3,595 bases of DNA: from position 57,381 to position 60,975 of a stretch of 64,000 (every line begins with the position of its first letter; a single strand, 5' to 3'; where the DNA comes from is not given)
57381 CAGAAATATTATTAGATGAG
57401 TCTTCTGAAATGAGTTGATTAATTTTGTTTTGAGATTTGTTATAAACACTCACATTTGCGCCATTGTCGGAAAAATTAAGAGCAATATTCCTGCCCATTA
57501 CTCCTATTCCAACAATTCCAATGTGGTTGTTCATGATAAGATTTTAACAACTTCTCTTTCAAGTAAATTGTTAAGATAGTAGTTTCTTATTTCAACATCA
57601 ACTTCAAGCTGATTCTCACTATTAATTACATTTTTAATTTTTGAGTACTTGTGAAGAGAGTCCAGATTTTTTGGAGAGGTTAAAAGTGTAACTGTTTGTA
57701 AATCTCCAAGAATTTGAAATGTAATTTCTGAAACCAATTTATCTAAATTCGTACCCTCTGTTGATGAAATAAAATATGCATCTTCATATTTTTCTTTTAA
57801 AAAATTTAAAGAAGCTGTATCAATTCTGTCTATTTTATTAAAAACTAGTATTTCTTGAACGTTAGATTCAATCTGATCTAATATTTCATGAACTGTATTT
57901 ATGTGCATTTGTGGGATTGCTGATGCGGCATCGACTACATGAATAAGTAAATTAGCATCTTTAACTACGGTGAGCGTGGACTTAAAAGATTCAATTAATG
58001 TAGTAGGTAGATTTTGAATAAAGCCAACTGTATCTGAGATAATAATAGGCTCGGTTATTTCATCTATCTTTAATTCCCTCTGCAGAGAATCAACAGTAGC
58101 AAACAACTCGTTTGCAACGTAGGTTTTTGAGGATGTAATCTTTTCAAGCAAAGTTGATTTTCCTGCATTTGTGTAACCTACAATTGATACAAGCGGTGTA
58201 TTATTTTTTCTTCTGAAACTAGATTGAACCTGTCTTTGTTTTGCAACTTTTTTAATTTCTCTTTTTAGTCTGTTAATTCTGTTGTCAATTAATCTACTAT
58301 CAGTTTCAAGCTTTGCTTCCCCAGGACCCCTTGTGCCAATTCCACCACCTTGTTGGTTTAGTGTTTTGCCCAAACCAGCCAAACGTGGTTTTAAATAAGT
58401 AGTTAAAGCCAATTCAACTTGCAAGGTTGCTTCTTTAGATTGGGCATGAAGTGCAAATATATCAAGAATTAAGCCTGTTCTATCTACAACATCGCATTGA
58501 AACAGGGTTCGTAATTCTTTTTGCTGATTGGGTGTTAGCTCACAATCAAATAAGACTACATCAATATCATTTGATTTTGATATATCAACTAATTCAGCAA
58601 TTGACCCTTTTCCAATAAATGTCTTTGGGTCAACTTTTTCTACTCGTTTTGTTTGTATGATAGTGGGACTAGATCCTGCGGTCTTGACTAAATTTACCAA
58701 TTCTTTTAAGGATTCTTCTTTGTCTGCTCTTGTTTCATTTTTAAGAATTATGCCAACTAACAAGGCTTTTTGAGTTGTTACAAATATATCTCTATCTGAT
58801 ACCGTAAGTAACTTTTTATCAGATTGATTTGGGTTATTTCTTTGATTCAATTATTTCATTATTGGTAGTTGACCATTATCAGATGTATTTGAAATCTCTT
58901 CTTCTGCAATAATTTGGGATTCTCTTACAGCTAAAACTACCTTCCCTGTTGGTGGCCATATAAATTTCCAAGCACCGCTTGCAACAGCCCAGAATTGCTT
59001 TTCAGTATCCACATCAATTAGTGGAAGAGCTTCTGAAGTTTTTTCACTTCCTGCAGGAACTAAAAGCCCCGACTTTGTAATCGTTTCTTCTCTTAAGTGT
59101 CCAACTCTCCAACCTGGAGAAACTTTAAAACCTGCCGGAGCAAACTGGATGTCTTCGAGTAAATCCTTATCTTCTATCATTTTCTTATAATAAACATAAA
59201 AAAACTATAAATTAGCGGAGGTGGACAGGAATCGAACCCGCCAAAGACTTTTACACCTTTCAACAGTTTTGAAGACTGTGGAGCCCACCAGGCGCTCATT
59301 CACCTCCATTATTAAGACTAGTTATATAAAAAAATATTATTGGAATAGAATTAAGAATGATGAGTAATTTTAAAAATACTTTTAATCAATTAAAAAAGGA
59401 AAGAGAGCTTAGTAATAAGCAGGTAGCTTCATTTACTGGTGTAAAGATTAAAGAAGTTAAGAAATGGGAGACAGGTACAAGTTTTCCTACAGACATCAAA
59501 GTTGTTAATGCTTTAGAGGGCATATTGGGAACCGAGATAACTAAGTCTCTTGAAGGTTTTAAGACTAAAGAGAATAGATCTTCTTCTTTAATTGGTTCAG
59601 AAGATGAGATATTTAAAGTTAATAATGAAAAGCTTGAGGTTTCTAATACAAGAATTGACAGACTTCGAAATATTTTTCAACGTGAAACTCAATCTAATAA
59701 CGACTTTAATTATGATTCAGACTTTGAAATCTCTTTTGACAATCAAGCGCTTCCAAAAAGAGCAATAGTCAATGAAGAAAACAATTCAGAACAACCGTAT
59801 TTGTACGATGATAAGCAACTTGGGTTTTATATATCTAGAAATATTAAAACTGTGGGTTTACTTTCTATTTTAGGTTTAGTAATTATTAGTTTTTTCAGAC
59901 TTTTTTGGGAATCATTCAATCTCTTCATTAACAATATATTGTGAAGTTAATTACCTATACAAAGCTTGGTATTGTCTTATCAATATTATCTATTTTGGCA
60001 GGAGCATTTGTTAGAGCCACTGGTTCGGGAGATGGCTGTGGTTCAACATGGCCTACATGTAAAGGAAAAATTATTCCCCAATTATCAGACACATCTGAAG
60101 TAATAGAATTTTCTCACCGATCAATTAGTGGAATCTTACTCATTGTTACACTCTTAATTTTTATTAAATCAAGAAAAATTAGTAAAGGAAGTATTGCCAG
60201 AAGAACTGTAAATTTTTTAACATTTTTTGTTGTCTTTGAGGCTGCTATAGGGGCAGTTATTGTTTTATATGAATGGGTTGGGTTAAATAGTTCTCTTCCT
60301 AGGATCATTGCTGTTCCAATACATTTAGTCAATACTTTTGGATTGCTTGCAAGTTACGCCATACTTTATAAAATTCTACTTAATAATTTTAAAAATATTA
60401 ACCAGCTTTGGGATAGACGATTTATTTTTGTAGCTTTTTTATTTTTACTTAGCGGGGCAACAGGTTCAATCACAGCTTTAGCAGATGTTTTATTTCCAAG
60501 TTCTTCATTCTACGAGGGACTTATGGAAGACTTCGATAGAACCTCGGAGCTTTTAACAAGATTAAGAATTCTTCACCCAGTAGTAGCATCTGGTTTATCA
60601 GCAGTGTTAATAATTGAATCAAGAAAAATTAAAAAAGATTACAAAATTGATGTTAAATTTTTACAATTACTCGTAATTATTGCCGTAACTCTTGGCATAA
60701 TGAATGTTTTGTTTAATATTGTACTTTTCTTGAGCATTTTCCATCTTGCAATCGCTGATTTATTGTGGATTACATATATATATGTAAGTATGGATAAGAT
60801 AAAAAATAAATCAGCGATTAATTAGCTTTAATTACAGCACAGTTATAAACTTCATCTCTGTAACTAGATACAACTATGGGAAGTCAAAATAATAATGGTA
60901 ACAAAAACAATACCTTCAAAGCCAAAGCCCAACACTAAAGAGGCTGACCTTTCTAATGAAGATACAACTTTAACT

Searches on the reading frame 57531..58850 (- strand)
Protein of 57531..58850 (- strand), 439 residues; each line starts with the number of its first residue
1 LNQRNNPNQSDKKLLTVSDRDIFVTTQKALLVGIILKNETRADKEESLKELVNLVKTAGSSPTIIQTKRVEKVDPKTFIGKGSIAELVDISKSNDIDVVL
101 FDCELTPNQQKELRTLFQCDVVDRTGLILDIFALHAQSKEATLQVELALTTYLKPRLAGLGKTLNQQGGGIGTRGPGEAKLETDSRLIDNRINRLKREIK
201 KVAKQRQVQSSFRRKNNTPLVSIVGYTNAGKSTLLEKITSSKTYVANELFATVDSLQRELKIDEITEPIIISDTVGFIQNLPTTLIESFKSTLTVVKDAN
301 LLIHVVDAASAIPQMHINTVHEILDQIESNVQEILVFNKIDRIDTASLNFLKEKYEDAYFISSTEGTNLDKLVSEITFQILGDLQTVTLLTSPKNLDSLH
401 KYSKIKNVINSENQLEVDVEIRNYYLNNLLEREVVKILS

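Call 7: search_protein_families(library=pfam, proteins=[window:57531-58850:-])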
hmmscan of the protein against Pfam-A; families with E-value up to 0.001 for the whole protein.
window:57531-58850:- (439 aa): 8 families
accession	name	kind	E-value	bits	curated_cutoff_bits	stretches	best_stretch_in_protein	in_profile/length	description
PF16360.10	GTP-bdg_M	-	1.2e-28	99.9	29.5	1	135-213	1-79/79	GTP-binding GTPase Middle Region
PF13167.11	GTP-bdg_N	-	7.6e-27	94.2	25.4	1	45-133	1-89/89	GTP-binding GTPase N-terminal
PF01926.29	MMR_HSR1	-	4e-18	66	21.9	1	221-339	2-113/113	50S ribosome-binding GTPase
PF02421.24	FeoB_N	-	5.2e-10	39.5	27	1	221-353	3-128/156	Ferrous iron transport protein B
PF00009.33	GTP_EFTU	-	1.9e-07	31.3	26.5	0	292-364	86-155/188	Elongation factor Tu GTP binding domain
PF16897.10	MMR_HSR1_Xtn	-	9.7e-07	29.2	35.2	1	319-376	41-100/106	C-terminal region of MMR_HSR1 domain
PF00071.28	Ras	-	2.7e-05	24.2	21.6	1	223-348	4-122/162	Ras family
PF03193.22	RsgA_GTPase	-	5.2e-05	23.6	30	0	308-377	30-105/174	RsgA GTPase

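Call 8: search_protein_families(library=ncbifam, proteins=[window:57531-58850:-])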
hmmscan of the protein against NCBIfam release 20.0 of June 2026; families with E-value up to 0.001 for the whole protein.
window:57531-58850:- (439 aa): 21 families
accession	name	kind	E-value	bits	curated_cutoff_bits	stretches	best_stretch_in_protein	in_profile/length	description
TIGR03156.1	GTP_HflX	equivalog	3.1e-120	401.3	216.75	1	28-377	1-348/351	GTPase HflX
NF008280.0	PRK11058.1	equivalog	4.5e-90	302.5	441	1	25-413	7-394/426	ribosome rescue GTPase HflX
TIGR03594.1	GTPase_EngA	equivalog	6.7e-16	58.3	306.7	1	219-380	1-160/432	ribosome biogenesis GTPase Der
NF003661.0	PRK05291.1-3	equivalog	1.7e-15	57.3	380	1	185-414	186-407/448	tRNA uridine-5-carboxymethylaminomethyl(34) synthesis GTPase MnmE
TIGR02729.1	Obg_CgtA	equivalog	1.6e-14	53.7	280.25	1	221-377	160-325/329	Obg family GTPase CgtA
NF008956.1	PRK12299.1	equivalog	2.6e-14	52.9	300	1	221-377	161-322/327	GTPase ObgE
NF000908.1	PRK00089.1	equivalog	6.4e-14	51.9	237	1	220-377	5-164/291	GTPase Era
NF008955.0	PRK12297.1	equivalog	1e-12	47.7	406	1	221-418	162-362/429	GTPase ObgE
TIGR00231.1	small_GTP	domain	2.3e-12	47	42.5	1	219-373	4-159/164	GTP-binding protein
TIGR03918.1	GTP_HydF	equivalog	3.7e-12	45.8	325.55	1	217-384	6-171/392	[FeFe] hydrogenase H-cluster maturation GTPase HydF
TIGR00450.1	mnmE_trmE_thdF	equivalog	3.9e-10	39.4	252.6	1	184-401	178-390/446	tRNA uridine-5-carboxymethylaminomethyl(34) synthesis GTPase MnmE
NF007071.0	PRK09518.1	equivalog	8.5e-10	37.8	953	1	201-356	429-581/706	bifunctional cytidylate kinase/GTPase Der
TIGR03596.1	GTPase_YlqF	equivalog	2.2e-08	33.8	208.2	1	190-248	89-149/276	ribosome biogenesis GTPase YlqF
NF002828.0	PRK03003.1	equivalog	3.7e-08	32.4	631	1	213-352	208-346/477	ribosome biogenesis GTPase Der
TIGR00436.1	era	equivalog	8.1e-08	31.9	116.25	1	221-355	3-132/270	GTPase Era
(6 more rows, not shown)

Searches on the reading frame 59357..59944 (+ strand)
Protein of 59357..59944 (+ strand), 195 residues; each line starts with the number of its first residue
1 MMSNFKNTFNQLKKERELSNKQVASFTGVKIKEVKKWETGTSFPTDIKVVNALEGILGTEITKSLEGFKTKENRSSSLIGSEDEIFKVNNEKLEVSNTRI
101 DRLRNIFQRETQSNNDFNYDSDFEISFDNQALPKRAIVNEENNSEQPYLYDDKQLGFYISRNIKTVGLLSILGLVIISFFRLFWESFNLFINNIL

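Call 10: search_protein_families(library=ncbifam, max_evalue=1e-10, proteins=[window:59357-59944:+])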
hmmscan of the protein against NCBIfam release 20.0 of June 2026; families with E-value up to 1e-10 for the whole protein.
window:59357-59944:+ (195 aa): 0 families

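Call 13: search_protein_families(library=pfam, max_evalue=1e-8, proteins=[window:59357-59944:+])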
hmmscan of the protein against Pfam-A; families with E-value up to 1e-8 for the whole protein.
window:59357-59944:+ (195 aa): 0 families

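Call 31: search_protein_families(library=ncbifam, max_evalue=0.01, proteins=[window:59357-59944:+])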
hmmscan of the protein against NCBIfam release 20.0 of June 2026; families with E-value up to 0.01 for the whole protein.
window:59357-59944:+ (195 aa): 5 families
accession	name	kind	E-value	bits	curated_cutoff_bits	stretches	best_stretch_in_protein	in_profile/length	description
NF041951.1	phage_RstR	subfamily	6.2e-07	29.7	80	1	4-45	2-43/108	RstR family transcriptional repressor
NF003162.0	PRK04140.1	equivalog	0.00014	21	263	1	8-77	130-198/317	transcriptional regulator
TIGR00270.2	TIGR00270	equivalog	0.00091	19.1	110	1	3-74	74-144/159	multiprotein bridging factor aMBF1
NF040522.1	VC1465_fam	subfamily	0.0067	16.5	70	1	13-109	5-97/111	VC1465 family Xer recombination activation factor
NF047542.1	telomere_Tap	equivalog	0.0096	14.7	600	1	11-49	24-62/695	telomere-associated protein Tap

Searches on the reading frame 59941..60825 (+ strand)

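Call 10: search_protein_families(library=ncbifam, max_evalue=1e-10, proteins=[window:59941-60825:+])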
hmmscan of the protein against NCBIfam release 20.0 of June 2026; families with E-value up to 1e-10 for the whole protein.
window:59941-60825:+ (294 aa): 0 families

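Call 13: search_protein_families(library=pfam, max_evalue=1e-8, proteins=[window:59941-60825:+])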
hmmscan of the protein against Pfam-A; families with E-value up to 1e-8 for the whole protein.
window:59941-60825:+ (294 aa): 1 family
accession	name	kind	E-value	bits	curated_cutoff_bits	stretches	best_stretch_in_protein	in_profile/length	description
PF02628.20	COX15-CtaA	-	1.9e-25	90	29.9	1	9-278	6-320/322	Cytochrome oxidase assembly protein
